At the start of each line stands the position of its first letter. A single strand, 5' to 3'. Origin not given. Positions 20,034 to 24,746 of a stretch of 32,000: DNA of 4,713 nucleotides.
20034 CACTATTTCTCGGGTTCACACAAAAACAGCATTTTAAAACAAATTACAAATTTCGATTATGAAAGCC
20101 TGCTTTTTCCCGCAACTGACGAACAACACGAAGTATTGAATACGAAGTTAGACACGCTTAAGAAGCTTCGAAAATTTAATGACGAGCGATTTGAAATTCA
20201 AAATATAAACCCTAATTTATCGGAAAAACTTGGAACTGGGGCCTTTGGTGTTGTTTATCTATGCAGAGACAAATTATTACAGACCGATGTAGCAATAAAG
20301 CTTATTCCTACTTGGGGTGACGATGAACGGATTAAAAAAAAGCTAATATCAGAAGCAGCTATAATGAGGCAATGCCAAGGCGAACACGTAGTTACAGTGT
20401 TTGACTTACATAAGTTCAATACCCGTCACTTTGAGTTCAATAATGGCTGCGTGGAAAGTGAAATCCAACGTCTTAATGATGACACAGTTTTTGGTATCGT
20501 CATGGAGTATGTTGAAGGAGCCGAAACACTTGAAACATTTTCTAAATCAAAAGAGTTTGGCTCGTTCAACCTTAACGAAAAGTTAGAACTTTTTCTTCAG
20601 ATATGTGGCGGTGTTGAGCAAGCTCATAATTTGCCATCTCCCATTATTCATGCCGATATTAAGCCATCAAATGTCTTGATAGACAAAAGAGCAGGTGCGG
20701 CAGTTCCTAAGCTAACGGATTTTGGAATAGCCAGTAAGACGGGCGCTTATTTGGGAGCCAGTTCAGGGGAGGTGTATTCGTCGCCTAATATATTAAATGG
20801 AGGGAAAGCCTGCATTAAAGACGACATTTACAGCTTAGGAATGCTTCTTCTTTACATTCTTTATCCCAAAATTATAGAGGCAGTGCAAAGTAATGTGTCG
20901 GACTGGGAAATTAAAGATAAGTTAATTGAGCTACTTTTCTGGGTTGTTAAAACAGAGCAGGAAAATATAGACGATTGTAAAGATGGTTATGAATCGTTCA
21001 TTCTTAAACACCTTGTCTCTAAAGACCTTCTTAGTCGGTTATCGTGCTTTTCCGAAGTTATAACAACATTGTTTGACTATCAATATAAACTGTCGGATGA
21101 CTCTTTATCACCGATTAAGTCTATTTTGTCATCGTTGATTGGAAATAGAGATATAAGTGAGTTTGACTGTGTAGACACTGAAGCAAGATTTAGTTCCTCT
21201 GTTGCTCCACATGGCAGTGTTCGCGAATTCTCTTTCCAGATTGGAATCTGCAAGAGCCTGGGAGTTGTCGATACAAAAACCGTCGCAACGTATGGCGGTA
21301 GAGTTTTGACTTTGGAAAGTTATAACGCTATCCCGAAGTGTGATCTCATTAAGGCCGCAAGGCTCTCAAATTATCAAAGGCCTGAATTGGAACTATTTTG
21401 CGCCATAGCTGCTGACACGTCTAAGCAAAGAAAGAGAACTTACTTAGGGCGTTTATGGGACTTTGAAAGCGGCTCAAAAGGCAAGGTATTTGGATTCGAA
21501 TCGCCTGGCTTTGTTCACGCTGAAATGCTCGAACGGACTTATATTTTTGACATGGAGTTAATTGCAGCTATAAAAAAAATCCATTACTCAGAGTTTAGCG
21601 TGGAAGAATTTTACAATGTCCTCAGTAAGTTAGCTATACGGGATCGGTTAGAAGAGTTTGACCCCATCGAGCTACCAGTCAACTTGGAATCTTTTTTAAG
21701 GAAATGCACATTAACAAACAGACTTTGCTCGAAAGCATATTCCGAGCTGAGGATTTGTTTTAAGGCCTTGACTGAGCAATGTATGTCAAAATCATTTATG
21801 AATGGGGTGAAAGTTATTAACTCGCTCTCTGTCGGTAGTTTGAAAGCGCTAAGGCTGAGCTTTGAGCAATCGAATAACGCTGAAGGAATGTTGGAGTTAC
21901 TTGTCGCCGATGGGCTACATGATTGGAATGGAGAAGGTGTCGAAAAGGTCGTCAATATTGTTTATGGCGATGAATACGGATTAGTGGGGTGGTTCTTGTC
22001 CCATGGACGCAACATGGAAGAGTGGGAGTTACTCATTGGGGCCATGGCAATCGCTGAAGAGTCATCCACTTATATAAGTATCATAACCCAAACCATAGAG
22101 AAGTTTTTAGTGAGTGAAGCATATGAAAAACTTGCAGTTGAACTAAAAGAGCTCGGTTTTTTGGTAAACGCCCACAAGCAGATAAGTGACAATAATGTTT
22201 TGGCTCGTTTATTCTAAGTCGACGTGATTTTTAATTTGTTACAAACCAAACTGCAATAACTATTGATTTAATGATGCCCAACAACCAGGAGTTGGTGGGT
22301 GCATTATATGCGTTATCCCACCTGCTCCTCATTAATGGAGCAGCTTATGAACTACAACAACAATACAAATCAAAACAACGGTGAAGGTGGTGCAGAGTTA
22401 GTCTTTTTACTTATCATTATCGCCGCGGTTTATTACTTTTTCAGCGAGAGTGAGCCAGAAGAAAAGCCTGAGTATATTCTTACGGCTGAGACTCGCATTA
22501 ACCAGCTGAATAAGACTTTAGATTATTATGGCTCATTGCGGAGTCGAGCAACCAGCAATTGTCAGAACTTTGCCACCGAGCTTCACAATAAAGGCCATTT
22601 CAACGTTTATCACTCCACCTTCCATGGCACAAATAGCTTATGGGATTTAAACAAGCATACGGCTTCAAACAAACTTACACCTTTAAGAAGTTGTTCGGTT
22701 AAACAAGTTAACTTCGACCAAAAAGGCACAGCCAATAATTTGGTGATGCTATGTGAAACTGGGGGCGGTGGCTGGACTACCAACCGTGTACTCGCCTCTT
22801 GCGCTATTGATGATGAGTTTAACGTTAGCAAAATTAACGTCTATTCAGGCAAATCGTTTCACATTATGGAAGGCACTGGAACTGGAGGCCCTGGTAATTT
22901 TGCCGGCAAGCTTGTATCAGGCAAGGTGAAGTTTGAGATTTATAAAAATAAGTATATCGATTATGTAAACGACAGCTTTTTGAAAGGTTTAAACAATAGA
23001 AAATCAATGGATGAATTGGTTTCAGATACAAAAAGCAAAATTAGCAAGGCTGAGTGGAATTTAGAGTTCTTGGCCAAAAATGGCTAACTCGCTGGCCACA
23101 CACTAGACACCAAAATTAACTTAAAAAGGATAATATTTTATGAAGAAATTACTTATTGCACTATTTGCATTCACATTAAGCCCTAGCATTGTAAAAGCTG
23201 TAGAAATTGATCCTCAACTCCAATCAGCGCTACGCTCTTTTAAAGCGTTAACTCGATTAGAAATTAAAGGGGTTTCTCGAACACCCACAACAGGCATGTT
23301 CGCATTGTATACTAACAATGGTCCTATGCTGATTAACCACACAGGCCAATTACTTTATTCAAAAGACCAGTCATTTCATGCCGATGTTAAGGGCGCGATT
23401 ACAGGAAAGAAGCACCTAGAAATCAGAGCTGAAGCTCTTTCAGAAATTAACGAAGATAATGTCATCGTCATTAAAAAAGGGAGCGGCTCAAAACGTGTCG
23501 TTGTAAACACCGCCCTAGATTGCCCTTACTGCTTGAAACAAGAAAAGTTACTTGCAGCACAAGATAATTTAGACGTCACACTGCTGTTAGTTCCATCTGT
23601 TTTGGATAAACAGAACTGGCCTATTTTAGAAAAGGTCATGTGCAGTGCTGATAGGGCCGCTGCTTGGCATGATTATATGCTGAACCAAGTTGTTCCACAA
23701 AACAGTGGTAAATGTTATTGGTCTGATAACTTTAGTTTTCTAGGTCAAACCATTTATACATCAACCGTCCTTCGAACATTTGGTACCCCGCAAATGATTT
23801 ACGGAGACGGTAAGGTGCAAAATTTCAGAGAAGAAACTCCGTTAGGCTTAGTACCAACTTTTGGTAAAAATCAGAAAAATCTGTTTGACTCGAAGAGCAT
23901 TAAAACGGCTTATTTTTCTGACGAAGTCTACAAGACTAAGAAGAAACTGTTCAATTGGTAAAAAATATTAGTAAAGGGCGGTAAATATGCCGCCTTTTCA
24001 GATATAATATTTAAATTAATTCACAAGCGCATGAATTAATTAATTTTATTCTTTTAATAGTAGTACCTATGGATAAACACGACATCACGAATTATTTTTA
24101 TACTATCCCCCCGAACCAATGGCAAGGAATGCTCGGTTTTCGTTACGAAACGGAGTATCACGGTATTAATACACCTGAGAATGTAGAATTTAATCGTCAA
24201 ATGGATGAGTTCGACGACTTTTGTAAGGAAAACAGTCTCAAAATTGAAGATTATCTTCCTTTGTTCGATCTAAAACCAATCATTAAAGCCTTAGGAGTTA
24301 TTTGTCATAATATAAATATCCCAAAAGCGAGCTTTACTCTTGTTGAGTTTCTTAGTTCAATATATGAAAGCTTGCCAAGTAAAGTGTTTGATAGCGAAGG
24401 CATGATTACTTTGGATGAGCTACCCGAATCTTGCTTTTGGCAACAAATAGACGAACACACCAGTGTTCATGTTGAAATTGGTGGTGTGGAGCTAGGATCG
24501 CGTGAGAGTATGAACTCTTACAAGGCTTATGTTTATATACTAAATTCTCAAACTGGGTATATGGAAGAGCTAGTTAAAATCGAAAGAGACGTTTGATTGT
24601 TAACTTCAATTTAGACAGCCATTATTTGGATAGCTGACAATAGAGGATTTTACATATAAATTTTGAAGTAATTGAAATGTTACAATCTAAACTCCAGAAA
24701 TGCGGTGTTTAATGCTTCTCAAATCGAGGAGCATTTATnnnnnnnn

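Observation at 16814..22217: Coupled PPP phosphatase and 1562-aa Ser/Thr kinase giant protein: candidate undescribed two-gene conflict or defence module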

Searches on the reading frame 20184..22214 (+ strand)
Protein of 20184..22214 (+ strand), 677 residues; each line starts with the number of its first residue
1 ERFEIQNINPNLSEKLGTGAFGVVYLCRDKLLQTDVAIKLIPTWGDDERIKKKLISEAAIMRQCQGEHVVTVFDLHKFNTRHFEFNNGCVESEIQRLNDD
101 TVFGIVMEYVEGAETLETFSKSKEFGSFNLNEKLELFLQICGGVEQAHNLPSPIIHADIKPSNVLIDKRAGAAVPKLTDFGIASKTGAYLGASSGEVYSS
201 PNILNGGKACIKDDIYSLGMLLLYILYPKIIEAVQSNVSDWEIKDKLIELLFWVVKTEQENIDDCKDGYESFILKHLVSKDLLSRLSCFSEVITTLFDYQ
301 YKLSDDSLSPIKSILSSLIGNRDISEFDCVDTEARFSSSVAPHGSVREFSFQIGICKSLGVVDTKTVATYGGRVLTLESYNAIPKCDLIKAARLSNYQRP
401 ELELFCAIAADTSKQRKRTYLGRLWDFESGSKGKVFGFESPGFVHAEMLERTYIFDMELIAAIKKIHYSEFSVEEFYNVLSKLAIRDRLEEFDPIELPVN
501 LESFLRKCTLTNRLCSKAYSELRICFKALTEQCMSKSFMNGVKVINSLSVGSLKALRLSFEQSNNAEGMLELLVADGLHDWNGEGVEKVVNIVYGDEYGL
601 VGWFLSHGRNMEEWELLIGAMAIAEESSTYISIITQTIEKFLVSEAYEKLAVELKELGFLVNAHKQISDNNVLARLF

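Call 67: predict_structure(alignment_id=A4)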
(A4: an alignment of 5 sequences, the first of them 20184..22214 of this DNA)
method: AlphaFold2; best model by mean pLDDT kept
length: 677 residues; sequences in the alignment: 5
mean_pLDDT: 45.2   pTM: 0.40
mean pLDDT of the five models: 45.2, 41.6, 41.1, 41.1, 37.7
residues with pLDDT >= 90: 0; 70-90: 93; 50-70: 154; < 50: 430
segments of 3 or more residues with pLDDT < 50: 8-12, 84-98, 181-195, 237-375, 404-417, 441-677
pLDDT, mean of each block of 10 residues (from residue 1): 63 59 78 82 59 65 70 73 47 49 78 84 74 71 68 65 80 72 41 53 59 62 64 51 33 31 35 27 26 25 27 30 23 24 26 32 36 47 63 53 48 45 55 58 34 32 35 38 38 36 26 29 31 30 29 31 27 28 32 32 31 30 29 35 34 33 30 23
secondary structure, 60 per line:
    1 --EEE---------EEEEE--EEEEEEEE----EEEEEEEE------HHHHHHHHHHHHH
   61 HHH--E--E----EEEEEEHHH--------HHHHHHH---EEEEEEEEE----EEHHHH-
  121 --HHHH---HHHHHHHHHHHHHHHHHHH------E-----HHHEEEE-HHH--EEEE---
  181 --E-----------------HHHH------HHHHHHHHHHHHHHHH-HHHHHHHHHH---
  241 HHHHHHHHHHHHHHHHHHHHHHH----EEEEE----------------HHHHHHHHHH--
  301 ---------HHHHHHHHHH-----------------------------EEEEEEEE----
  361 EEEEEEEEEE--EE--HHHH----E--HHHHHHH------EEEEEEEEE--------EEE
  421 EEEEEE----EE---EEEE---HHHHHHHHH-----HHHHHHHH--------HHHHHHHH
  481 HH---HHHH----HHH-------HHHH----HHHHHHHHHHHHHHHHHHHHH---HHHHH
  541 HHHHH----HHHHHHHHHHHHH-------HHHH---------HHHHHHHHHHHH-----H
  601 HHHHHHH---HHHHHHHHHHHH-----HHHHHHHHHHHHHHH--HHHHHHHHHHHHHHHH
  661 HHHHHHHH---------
elements in order (helices of 4 or more, strands of 3 or more residues): E3-5 E15-19 E22-29 E34-41 H48-63 E74-79 H91-97 E101-109 H116-119 H123-126 H130-148 E164-167 E174-177 H201-204 H211-226 H228-237 H241-263 E268-272 H289-298 H310-319 E349-356 E361-370 H377-380 H388-394 E401-409 E418-426 E436-439 H443-451 H457-464 H473-482 H486-489 H504-507 H512-532 H536-545 H550-562 H570-573 H583-594 H600-607 H611-622 H628-642 H645-668

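Call 84: fold_search(model_id=the predicted structure, library=pdb)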
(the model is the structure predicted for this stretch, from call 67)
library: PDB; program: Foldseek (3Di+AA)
matches with E <= 10: 2000; with E <= 0.001: 1999
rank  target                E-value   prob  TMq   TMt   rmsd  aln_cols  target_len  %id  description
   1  8uso_B                1.8e-11  1.00  0.25  0.36  23.3       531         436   15  Full-length human CaMKII delta holoenzyme (released 2024-03-27)
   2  8uso_A                2.8e-11  1.00  0.24  0.34  24.1       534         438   15  Full-length human CaMKII delta holoenzyme (released 2024-03-27)
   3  5u6y_A                5.7e-11  1.00  0.24  0.34  32.8       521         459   14  Pseudo-atomic model of the CaMKIIa holoenzyme. (released 2017-06-21)
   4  3mpm                  3.1e-10  1.00  0.23  0.56   7.5       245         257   23  LCK complexed with a pyrazolopyrimidine (released 2010-06-02)
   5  8gmd_A                3.2e-10  1.00  0.24  0.51   5.8       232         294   22  CRYSTAL STRUCTURE OF AP2 ASSOCIATED KINASE 1 COMPLEXED WITH (5P)-3-({(8R)-5-[(4-aminopiperidin-1-yl)methyl]pyrrolo[2,1 (released 2023-07-12)
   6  2bdw_A                3.6e-10  1.00  0.24  0.47   6.0       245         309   22  Crystal Structure of the Auto-Inhibited Kinase Domain of Calcium/Calmodulin Activated Kinase II (released 2005-12-13)
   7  3kk8                  4.0e-10  1.00  0.24  0.50   6.0       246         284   23  CaMKII Substrate Complex A (released 2010-02-09)
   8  2bdw_B                4.2e-10  1.00  0.24  0.50   4.4       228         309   24  Crystal Structure of the Auto-Inhibited Kinase Domain of Calcium/Calmodulin Activated Kinase II (released 2005-12-13)
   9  9irl                  4.2e-10  1.00  0.24  0.35   6.9       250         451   23  Crystal structure analysis of LW-Srci-2o in complex with c-Src. (released 2025-07-16)
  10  5y7z_A                5.3e-10  1.00  0.24  0.48   7.1       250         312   20  Complex structure of cyclin G-associated kinase with gefitinib (released 2018-08-29)
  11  5y80_A                6.2e-10  1.00  0.24  0.49   6.6       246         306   20  Complex structure of cyclin G-associated kinase with gefitinib (released 2018-08-29)
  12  4g34                  6.5e-10  1.00  0.25  0.63   4.4       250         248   24  Crystal Structure of GSK6924 Bound to PERK (R587-R1092, delete A660-T867) at 2.70 A Resolution (released 2012-08-08)
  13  2vz6_B                6.9e-10  1.00  0.25  0.52   5.8       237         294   22  Structure of human calcium calmodulin dependent protein kinase type II alpha (CAMK2A) in complex with Indirubin E804 (released 2008-08-26)
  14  5o0y                  7.3e-10  1.00  0.23  0.49   7.8       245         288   24  TLK2 kinase domain from human (released 2018-05-30)
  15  3ori_A                7.7e-10  1.00  0.24  0.56   5.4       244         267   26  Mycobacterium tuberculosis PknB kinase domain L33D mutant (crystal form 1) (released 2010-12-15)
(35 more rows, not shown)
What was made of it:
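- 20220..21047 (+): Hanks-type kinase domain (aa 898-1173). A non-RD kinase (HAD in this allele, HGD in the others). Catalytic K924, E942, D1043, N1048 and D1064 are invariant. Foldseek matches kinase domains (call 84).
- On Hanks-type (eukaryote-like) Ser/Thr protein kinases: The fold matches kinase structures (call 84).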

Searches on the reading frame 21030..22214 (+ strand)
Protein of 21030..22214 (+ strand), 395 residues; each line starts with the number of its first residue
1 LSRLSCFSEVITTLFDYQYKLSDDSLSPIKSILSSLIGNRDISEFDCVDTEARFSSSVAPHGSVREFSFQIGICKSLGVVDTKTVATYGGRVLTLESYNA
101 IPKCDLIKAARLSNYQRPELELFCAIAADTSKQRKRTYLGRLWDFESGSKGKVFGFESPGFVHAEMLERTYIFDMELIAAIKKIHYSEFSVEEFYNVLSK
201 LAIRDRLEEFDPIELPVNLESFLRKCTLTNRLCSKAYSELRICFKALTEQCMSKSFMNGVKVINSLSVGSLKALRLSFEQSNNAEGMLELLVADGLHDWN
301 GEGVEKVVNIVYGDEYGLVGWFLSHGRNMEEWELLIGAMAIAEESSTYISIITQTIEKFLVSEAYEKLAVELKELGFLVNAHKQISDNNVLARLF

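Call 12: find_homologous_proteins(query=window:21030-22214:+, max_evalue=0.001)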
Query window:21030-22214:+: 6211 candidates shared short words with the query, none scored E <= 0.001.

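Call 22: search_solved_structures(query=window:21030-22214:+, max_evalue=1)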
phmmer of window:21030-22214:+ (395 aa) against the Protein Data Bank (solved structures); distinct sequences matched with E-value up to 1: 0.

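Call 60: search_protein_families(library=pfam, proteins=[window:21030-22214:+], max_evalue=5)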
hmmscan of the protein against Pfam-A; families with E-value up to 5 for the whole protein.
window:21030-22214:+ (395 aa): 0 families

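Call 94: search_protein_families(library=padloc, proteins=[window:21030-22214:+], max_evalue=0.1)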
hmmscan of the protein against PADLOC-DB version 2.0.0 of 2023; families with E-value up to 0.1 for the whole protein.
window:21030-22214:+ (395 aa): 0 families

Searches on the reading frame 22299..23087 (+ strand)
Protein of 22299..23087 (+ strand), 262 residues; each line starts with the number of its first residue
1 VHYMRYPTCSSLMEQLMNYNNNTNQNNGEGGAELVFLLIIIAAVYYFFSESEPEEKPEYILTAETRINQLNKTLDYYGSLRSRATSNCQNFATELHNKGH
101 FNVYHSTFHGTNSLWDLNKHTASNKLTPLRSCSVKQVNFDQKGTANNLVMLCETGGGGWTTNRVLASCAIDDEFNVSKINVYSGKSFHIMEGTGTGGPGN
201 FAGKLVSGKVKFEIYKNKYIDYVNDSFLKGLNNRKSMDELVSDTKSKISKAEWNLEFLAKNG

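Call 6: search_protein_families(library=pfam, proteins=[window:22299-23087:+], max_evalue=0.01)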
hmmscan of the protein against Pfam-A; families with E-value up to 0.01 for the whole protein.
window:22299-23087:+ (262 aa): 1 family
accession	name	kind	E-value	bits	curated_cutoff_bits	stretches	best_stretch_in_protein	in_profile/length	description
PF12918.12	TcdB_N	-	0.0066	17.1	27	0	63-91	25-55/66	TcdB toxin N-terminal helical domain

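Call 8: search_protein_families(library=padloc, proteins=[window:22299-23087:+], max_evalue=0.01)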
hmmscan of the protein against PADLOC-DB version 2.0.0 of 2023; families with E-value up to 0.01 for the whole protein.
window:22299-23087:+ (262 aa): 0 families

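Call 9: search_protein_families(library=ncbifam, proteins=[window:22299-23087:+], max_evalue=0.01)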
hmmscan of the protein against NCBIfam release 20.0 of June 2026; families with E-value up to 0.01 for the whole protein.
window:22299-23087:+ (262 aa): 0 families

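Call 60: search_protein_families(library=pfam, proteins=[window:22299-23087:+], max_evalue=5)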
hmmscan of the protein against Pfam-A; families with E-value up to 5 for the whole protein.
window:22299-23087:+ (262 aa): 1 family
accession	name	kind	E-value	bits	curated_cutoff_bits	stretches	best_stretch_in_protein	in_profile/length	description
PF12918.12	TcdB_N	-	0.0066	17.1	27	1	63-91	25-55/66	TcdB toxin N-terminal helical domain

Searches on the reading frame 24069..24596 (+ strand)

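Call 6: search_protein_families(library=pfam, proteins=[window:24069-24596:+], max_evalue=0.01)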
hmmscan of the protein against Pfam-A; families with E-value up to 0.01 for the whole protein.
window:24069-24596:+ (175 aa): 0 families

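Call 60: search_protein_families(library=pfam, proteins=[window:24069-24596:+], max_evalue=5)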
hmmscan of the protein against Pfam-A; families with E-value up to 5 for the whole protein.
window:24069-24596:+ (175 aa): 1 family
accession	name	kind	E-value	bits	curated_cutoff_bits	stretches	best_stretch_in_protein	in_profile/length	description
PF11864.13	DUF3384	-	0.087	12.1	28.1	1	67-109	191-232/473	Domain of unknown function (DUF3384)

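Call 65: search_protein_families(library=padloc, proteins=[window:24069-24596:+], max_evalue=0.01)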
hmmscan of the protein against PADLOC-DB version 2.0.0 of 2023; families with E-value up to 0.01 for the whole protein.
window:24069-24596:+ (175 aa): 0 families
